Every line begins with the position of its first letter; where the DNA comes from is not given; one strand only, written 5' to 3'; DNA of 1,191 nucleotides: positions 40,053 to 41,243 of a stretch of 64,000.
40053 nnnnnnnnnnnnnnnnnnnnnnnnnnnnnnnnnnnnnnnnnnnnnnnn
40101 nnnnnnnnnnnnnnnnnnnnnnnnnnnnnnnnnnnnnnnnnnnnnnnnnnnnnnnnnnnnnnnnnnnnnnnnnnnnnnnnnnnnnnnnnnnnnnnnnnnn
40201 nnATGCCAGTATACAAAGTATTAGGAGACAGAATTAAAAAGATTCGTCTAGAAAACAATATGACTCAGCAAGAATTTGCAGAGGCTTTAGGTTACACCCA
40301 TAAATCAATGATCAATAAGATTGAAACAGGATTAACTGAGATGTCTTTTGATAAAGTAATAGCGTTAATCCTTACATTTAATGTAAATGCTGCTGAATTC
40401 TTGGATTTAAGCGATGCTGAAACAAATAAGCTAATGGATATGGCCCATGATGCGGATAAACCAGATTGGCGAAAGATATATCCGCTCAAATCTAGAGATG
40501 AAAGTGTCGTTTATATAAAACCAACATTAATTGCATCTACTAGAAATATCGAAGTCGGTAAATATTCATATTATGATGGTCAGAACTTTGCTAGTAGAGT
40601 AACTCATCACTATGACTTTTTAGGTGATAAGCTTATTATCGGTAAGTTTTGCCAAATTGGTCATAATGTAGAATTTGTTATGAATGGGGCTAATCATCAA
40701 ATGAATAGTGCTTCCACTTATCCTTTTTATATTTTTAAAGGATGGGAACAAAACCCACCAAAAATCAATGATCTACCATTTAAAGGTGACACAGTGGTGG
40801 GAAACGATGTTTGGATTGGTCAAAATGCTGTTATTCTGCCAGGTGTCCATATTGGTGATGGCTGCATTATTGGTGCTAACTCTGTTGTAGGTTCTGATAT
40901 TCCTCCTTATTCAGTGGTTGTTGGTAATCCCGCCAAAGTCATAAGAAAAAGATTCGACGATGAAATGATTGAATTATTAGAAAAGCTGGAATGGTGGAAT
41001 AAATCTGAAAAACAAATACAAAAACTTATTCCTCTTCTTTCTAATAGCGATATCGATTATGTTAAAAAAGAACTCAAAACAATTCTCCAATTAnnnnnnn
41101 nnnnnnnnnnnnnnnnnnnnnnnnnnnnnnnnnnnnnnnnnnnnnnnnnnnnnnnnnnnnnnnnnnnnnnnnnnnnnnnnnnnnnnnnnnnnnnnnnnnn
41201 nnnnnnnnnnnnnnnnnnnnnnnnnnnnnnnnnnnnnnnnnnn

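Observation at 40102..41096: An XRE-family HTH is fused in one polypeptide to a Vat/CatB-type xenobiotic hexapeptide acetyltransferase.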

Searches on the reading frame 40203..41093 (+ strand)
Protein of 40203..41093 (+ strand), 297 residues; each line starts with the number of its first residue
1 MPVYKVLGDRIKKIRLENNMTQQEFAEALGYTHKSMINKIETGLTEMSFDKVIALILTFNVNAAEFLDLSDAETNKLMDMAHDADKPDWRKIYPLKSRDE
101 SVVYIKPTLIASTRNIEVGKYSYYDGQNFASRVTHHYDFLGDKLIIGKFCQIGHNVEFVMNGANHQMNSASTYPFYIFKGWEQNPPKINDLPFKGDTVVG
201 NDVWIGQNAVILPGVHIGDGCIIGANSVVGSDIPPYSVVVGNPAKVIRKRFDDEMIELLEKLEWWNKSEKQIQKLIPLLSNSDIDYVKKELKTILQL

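Call 3: search_protein_families(library=pfam, proteins=[window:40203-41093:+], max_evalue=0.01)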
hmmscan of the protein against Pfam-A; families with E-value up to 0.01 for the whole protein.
window:40203-41093:+ (297 aa): 8 families
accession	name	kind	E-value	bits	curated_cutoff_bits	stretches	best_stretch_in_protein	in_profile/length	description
PF00132.30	Hexapep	-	3.2e-14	52.4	27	1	196-230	1-35/36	Bacterial transferase hexapeptide (six repeats)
PF01381.28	HTH_3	-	9.8e-12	45.2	23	1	11-66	1-55/55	Helix-turn-helix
PF12844.13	HTH_19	-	4.4e-08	33.4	30.2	1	8-69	1-61/64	Helix-turn-helix domain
PF14602.12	Hexapep_2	-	6.9e-08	32.5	27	1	197-230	2-33/34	Hexapeptide repeat of succinyl-transferase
PF13560.12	HTH_31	-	2.8e-05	24.8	27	1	7-63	2-58/64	Helix-turn-helix domain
PF25084.1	LbH_EIF2B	-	0.00012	22.4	54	0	196-230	21-54/105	EIF2B subunit epsilon LbH domain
PF15723.11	MqsR_toxin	-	0.00054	20.8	26.2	0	67-116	44-91/95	Motility quorum-sensing regulator, toxin of MqsA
PF13443.12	HTH_26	-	0.0072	17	22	0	10-70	1-61/63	Cro/C1-type HTH DNA-binding domain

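Call 4: search_protein_families(library=ncbifam, proteins=[window:40203-41093:+], max_evalue=0.01)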
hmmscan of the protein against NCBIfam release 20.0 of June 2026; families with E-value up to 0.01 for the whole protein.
window:40203-41093:+ (297 aa): 53 families (the best 25 are shown)
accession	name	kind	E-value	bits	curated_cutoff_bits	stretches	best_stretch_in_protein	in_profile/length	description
NF000311.1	Vat_ABCDEFH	equivalog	3.6e-80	268.3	300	1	87-285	1-199/201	Vat family streptogramin A O-acetyltransferase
NF000020.1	stregram_VatE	exception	1.7e-67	227.1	450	1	87-279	4-198/214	streptogramin A O-acetyltransferase Vat(E)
NF000101.1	stregram_VatA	exception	7.6e-66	221.9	450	1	85-292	7-214/219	streptogramin A O-acetyltransferase Vat(A)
NF033468.1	stregram_VatI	exception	4.6e-64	216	415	1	87-289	3-205/208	streptogramin A O-acetyltransferase Vat(I)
NF000097.1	stregram_VatC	exception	3.9e-62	209.9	425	1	85-289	7-211/212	streptogramin A O-acetyltransferase Vat(C)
NF000504.1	stregram_VatH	exception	2.4e-61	207.4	475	1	80-284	1-205/216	streptogramin A O-acetyltransferase Vat(H)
NF000111.1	stregram_VatD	exception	1.5e-60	204.6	400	1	87-282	3-200/209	streptogramin A O-acetyltransferase Vat(D)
NF000147.1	stregram_VatF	exception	2.1e-59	200.7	400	1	101-288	22-212/221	streptogramin A O-acetyltransferase Vat(F)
NF000490.1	chloram_CatB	equivalog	3.7e-49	166.9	350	1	112-291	19-205/210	type B chloramphenicol O-acetyltransferase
TIGR03308.1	phn_thr-fam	hypoth_equivalog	2.3e-31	109.2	201.65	1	144-284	54-196/204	phosphonate metabolim protein, transferase hexapeptide repeat family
NF007240.0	PRK09677.1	equivalog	3.3e-22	78.9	243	1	196-250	130-184/192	putative lipopolysaccharide biosynthesis O-acetyl transferase WbbJ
NF000084.1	amicyc_ac_ApmA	equivalog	3.1e-18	66.5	550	1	175-279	155-261/274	aminocyclitol acetyltransferase ApmA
NF058585.1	HptprglPActTf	PfamEq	4.9e-16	58.8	300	1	195-252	105-162/172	heptaprenylglyceryl phosphate O-acetyltransferase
TIGR03570.1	NeuD_NnaD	subfamily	1e-15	57.9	160.8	1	194-245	151-202/202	NeuD/PglB/VioB family sugar acetyltransferase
NF041874.1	EPS_EpsC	equivalog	5.2e-15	55.6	150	1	197-249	114-166/168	serine O-acetyltransferase EpsC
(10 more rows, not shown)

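Call 5: find_homologous_proteins(query=window:40203-41093:+)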
Query window:40203-41093:+ (297 aa): 8000 proteins with E <= 0.001 among 8000 candidates; the best 120 are listed.
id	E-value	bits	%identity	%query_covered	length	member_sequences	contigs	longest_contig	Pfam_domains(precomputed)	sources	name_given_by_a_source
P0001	2.9e-192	655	96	99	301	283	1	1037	PF12844.14,PF14602.13,PF00132.31,PF01381.29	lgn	-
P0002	2.2e-182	623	90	99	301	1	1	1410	PF12844.14,PF14602.13,PF00132.31,PF01381.29,PF13560.13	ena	-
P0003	6.7e-181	618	90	99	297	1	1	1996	PF12844.14,PF14602.13,PF00132.31,PF01381.29,PF13560.13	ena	-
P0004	7.0e-181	618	91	100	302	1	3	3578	PF12844.14,PF14602.13,PF00132.31,PF01381.29,PF13560.13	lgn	-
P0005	1.1e-180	617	91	100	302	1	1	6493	PF12844.14,PF14602.13,PF00132.31,PF01381.29,PF13560.13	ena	-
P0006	2.0e-180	617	91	100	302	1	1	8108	PF12844.14,PF14602.13,PF00132.31,PF01381.29,PF13560.13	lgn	-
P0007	5.7e-180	615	89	100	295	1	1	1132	PF12844.14,PF14602.13,PF00132.31,PF01381.29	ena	-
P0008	4.6e-179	612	85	100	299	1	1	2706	PF12844.14,PF14602.13,PF00132.31,PF01381.29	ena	-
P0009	6.3e-179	612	85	100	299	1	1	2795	PF12844.14,PF14602.13,PF00132.31,PF01381.29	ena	-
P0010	9.1e-179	611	88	99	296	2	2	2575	PF12844.14,PF14602.13,PF00132.31,PF01381.29,PF13560.13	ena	-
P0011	1.4e-178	610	88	100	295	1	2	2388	PF12844.14,PF14602.13,PF00132.31,PF01381.29,PF13560.13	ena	-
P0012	4.1e-178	609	85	100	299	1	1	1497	PF12844.14,PF14602.13,PF00132.31,PF01381.29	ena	-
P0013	1.1e-177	608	86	99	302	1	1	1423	PF12844.14,PF14602.13,PF00132.31,PF01381.29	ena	-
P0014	1.2e-177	607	87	99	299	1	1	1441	PF12844.14,PF14602.13,PF00132.31,PF01381.29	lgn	-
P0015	2.8e-177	606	89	100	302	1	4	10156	PF12844.14,PF14602.13,PF00132.31,PF01381.29,PF13560.13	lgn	-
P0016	6.3e-177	605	88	99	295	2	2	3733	PF12844.14,PF14602.13,PF00132.31,PF01381.29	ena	-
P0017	1.6e-176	604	87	99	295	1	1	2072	PF12844.14,PF14602.13,PF00132.31,PF01381.29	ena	-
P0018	3.9e-176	602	88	99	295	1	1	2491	PF12844.14,PF14602.13,PF00132.31,PF01381.29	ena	-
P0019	4.2e-176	602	88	99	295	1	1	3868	PF12844.14,PF14602.13,PF00132.31,PF01381.29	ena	-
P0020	4.2e-176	602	86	99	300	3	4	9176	PF12844.14,PF14602.13,PF00132.31,PF01381.29,PF13560.13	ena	-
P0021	7.5e-176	602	87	99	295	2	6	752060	PF12844.14,PF14602.13,PF00132.31,PF01381.29,PF13560.13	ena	-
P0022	1.4e-175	601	87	99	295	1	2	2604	PF12844.14,PF14602.13,PF00132.31,PF01381.29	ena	-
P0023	3.3e-175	599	87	100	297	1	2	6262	PF12844.14,PF14602.13,PF00132.31,PF01381.29,PF13560.13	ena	-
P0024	1.8e-174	597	86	99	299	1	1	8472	PF12844.14,PF14602.13,PF00132.31,PF01381.29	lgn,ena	-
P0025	2.8e-174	596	86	99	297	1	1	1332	PF12844.14,PF14602.13,PF00132.31,PF01381.29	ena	-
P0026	3.3e-174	596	87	99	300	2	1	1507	PF12844.14,PF14602.13,PF00132.31,PF01381.29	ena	-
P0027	4.1e-174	596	87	99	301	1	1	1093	PF12844.14,PF14602.13,PF00132.31,PF01381.29,PF13560.13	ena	-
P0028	2.7e-173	593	85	100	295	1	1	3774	PF12844.14,PF14602.13,PF00132.31,PF01381.29,PF13560.13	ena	-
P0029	2.8e-173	593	86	99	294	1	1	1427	PF12844.14,PF14602.13,PF00132.31,PF01381.29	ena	-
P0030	3.2e-173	593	86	100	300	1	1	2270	PF12844.14,PF14602.13,PF00132.31,PF01381.29,PF13560.13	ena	-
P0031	3.8e-173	593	87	100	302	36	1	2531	PF12844.14,PF14602.13,PF00132.31,PF01381.29,PF13560.13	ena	-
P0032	4.6e-173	592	86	99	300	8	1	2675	PF12844.14,PF14602.13,PF00132.31,PF01381.29,PF13560.13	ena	-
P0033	1.0e-172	591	84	100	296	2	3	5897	PF12844.14,PF14602.13,PF00132.31,PF01381.29,PF13560.13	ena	-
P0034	4.0e-172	589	85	99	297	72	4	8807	PF12844.14,PF14602.13,PF00132.31,PF01381.29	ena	-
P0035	4.8e-172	589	85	99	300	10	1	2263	PF12844.14,PF14602.13,PF00132.31,PF01381.29,PF13560.13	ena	-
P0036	6.2e-172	589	85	100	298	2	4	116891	PF12844.14,PF14602.13,PF00132.31,PF01381.29,PF13560.13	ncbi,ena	-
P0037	7.3e-172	588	86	100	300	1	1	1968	PF12844.14,PF14602.13,PF00132.31,PF01381.29,PF13560.13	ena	-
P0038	7.4e-172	588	86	99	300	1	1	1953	PF12844.14,PF14602.13,PF00132.31,PF01381.29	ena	-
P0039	1.9e-171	587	85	99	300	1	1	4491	PF12844.14,PF14602.13,PF00132.31,PF01381.29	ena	-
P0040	2.7e-171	587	84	100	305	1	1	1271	PF12844.14,PF14602.13,PF00132.31,PF01381.29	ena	-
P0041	2.1e-170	584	83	100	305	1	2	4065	PF12844.14,PF14602.13,PF00132.31,PF01381.29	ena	-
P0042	4.3e-170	583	85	99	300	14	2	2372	PF12844.14,PF14602.13,PF00132.31,PF01381.29,PF13560.13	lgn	-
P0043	4.6e-170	583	85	99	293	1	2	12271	PF12844.14,PF14602.13,PF00132.31,PF01381.29,PF13560.13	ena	-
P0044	6.2e-170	582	84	100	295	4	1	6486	PF12844.14,PF14602.13,PF00132.31,PF01381.29,PF25084.2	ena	-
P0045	1.6e-169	581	85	99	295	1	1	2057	PF12844.14,PF14602.13,PF00132.31,PF01381.29,PF13560.13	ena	-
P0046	2.5e-167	574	84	100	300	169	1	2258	PF12844.14,PF14602.13,PF00132.31,PF01381.29,PF13560.13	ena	-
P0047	3.7e-166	570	83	100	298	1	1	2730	PF12844.14,PF14602.13,PF00132.31,PF01381.29,PF13560.13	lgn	-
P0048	2.2e-165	567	82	100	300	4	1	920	PF12844.14,PF14602.13,PF00132.31,PF01381.29,PF13560.13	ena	-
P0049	1.8e-164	564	82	99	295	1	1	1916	PF12844.14,PF14602.13,PF00132.31,PF01381.29,PF13560.13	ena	-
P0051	5.4e-163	559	82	98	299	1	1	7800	PF12844.14,PF14602.13,PF00132.31,PF01381.29,PF13560.13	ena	-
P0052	3.4e-162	557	81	99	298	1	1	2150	PF12844.14,PF14602.13,PF00132.31,PF01381.29,PF13560.13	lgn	-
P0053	2.2e-161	554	81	99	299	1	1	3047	PF12844.14,PF14602.13,PF00132.31,PF01381.29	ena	-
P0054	3.9e-161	553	81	99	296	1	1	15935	PF12844.14,PF14602.13,PF00132.31,PF01381.29,PF13560.13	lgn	-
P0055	6.8e-160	549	80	99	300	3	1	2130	PF12844.14,PF14602.13,PF00132.31,PF01381.29,PF13560.13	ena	-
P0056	1.4e-159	548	79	99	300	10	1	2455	PF12844.14,PF14602.13,PF00132.31,PF01381.29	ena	-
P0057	7.0e-159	546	79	99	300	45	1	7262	PF12844.14,PF14602.13,PF00132.31,PF01381.29,PF13560.13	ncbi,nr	ncbi:MAG: helix-turn-helix domain-containing protein [Bacilli bacterium]|nr:helix-turn-helix domain-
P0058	9.2e-159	545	79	99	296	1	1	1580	PF12844.14,PF14602.13,PF00132.31,PF01381.29,PF13560.13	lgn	-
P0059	1.7e-157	541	79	99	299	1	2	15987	PF12844.14,PF14602.13,PF00132.31,PF01381.29,PF13560.13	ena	-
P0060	3.2e-157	540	79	99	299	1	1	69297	PF12844.14,PF14602.13,PF00132.31,PF01381.29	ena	-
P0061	6.5e-157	539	79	98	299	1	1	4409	PF12844.14,PF14602.13,PF00132.31,PF01381.29,PF13560.13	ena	-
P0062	1.0e-156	539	79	98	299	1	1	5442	PF12844.14,PF14602.13,PF00132.31,PF01381.29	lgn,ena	-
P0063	1.5e-156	538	78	99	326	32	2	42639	PF12844.14,PF14602.13,PF00132.31,PF01381.29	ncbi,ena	-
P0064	2.0e-156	538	79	98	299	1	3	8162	PF12844.14,PF14602.13,PF00132.31,PF01381.29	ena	-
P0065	2.2e-156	538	79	99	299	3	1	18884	PF12844.14,PF14602.13,PF00132.31,PF01381.29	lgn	-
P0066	2.8e-156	537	78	100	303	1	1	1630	PF12844.14,PF14602.13,PF00132.31,PF01381.29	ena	-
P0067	3.3e-156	537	79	99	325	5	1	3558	PF12844.14,PF14602.13,PF00132.31,PF01381.29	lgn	-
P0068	3.3e-156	537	78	99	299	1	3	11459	PF12844.14,PF14602.13,PF00132.31,PF01381.29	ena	-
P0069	3.8e-156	537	78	99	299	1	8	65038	PF12844.14,PF14602.13,PF00132.31,PF01381.29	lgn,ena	-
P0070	8.7e-156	536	79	98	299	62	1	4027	PF12844.14,PF14602.13,PF00132.31,PF01381.29,PF13560.13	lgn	-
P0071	1.4e-155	535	79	98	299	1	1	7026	PF12844.14,PF14602.13,PF00132.31,PF01381.29,PF13560.13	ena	-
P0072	1.4e-155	535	78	99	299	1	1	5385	PF12844.14,PF14602.13,PF00132.31,PF01381.29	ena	-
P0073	2.7e-155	534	78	99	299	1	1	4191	PF12844.14,PF14602.13,PF00132.31,PF01381.29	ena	-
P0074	3.3e-155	534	77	99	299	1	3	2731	PF12844.14,PF14602.13,PF00132.31,PF01381.29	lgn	-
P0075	6.1e-155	533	78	99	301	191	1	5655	PF12844.14,PF14602.13,PF00132.31,PF01381.29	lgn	-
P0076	7.3e-155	533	77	99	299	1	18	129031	PF12844.14,PF14602.13,PF00132.31,PF01381.29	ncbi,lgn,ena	-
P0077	7.5e-155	533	77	99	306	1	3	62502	PF12844.14,PF14602.13,PF00132.31,PF01381.29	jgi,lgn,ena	-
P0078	7.6e-155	533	79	98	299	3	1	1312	PF12844.14,PF14602.13,PF00132.31,PF01381.29,PF13560.13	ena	-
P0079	1.2e-154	532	78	99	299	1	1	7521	PF12844.14,PF14602.13,PF00132.31,PF01381.29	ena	-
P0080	1.4e-154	532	77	99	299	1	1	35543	PF12844.14,PF14602.13,PF00132.31,PF01381.29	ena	-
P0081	1.8e-154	531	79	98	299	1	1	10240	PF12844.14,PF14602.13,PF00132.31,PF01381.29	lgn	-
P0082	1.8e-154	531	78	99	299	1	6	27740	PF12844.14,PF14602.13,PF00132.31,PF01381.29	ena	-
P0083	2.0e-154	531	77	99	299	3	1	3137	PF12844.14,PF14602.13,PF00132.31,PF01381.29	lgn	-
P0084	2.2e-154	531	78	99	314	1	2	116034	PF12844.14,PF14602.13,PF00132.31,PF01381.29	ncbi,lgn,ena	-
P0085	2.7e-154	531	78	99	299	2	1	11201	PF12844.14,PF14602.13,PF00132.31,PF01381.29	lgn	-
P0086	3.9e-154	530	79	98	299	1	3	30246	PF12844.14,PF14602.13,PF00132.31,PF01381.29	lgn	-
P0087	4.9e-154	530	78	98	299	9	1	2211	PF12844.14,PF14602.13,PF00132.31,PF01381.29,PF13560.13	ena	-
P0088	1.0e-153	529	77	99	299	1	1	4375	PF12844.14,PF14602.13,PF00132.31,PF01381.29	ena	-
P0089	1.3e-153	529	78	99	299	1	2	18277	PF12844.14,PF14602.13,PF00132.31,PF01381.29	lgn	-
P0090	1.8e-153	528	77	99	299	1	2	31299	PF12844.14,PF14602.13,PF00132.31,PF01381.29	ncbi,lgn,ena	-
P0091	7.2e-153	526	77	98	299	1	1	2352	PF12844.14,PF14602.13,PF00132.31,PF01381.29,PF13560.13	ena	-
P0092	1.6e-152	525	78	99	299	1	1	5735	PF12844.14,PF14602.13,PF00132.31,PF01381.29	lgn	-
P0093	1.8e-152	525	78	99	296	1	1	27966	PF12844.14,PF14602.13,PF00132.31,PF01381.29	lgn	-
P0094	3.2e-152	524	77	99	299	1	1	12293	PF12844.14,PF14602.13,PF00132.31,PF01381.29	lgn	-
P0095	7.4e-152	523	95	81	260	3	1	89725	PF12844.14,PF14602.13,PF00132.31,PF01381.29,PF13560.13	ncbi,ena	-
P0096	9.1e-152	522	77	98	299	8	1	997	PF12844.14,PF14602.13,PF00132.31,PF01381.29,PF13560.13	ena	-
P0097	1.1e-151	522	76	99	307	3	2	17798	PF12844.14,PF14602.13,PF00132.31,PF01381.29,PF13560.13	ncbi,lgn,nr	ncbi:MAG: helix-turn-helix domain-containing protein [Bacilli bacterium]|nr:helix-turn-helix domain-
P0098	3.5e-151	521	77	98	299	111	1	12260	PF12844.14,PF14602.13,PF00132.31,PF01381.29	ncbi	-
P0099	4.0e-151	520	74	99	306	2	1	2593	PF12844.14,PF14602.13,PF00132.31,PF01381.29,PF13560.13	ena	-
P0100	2.8e-150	518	74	99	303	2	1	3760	PF12844.14,PF14602.13,PF00132.31,PF01381.29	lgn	-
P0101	9.5e-149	513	75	99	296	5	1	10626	PF12844.14,PF14602.13,PF00132.31,PF01381.29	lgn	-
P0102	2.1e-148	511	76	99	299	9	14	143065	PF12844.14,PF14602.13,PF00132.31,PF01381.29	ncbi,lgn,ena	-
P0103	3.2e-147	508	76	99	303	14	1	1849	PF12844.14,PF14602.13,PF00132.31,PF01381.29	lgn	-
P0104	1.4e-142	492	71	100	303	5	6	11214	PF12844.14,PF14602.13,PF00132.31,PF01381.29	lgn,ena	-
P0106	9.6e-137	473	79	87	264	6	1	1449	PF12844.14,PF14602.13,PF00132.31,PF01381.29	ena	-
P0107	1.7e-136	472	70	98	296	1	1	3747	PF12844.14,PF14602.13,PF00132.31,PF01381.29,PF13560.13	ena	-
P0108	3.7e-136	471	70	98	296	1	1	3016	PF12844.14,PF14602.13,PF00132.31,PF01381.29,PF13560.13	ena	-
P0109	5.1e-136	471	70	98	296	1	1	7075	PF12844.14,PF14602.13,PF00132.31,PF01381.29,PF13560.13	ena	-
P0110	9.3e-136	470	70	98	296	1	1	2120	PF12844.14,PF14602.13,PF00132.31,PF01381.29,PF13560.13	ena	-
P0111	9.3e-136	470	70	98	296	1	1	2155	PF12844.14,PF14602.13,PF00132.31,PF01381.29,PF13560.13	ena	-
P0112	9.0e-135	467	69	98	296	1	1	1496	PF12844.14,PF14602.13,PF00132.31,PF01381.29,PF13560.13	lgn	-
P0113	1.6e-134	466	69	98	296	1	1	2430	PF12844.14,PF14602.13,PF00132.31,PF01381.29,PF13560.13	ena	-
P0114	2.3e-134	465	69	98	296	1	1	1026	PF12844.14,PF14602.13,PF00132.31,PF01381.29,PF13560.13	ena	-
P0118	4.5e-122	425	78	78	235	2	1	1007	PF12844.14,PF14602.13,PF00132.31,PF01381.29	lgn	-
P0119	5.8e-120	418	77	78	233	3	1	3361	PF12844.14,PF14602.13,PF00132.31,PF01381.29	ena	-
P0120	1.8e-119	416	63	98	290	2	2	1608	PF12844.14,PF14602.13,PF00132.31,PF01381.29,PF13560.13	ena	-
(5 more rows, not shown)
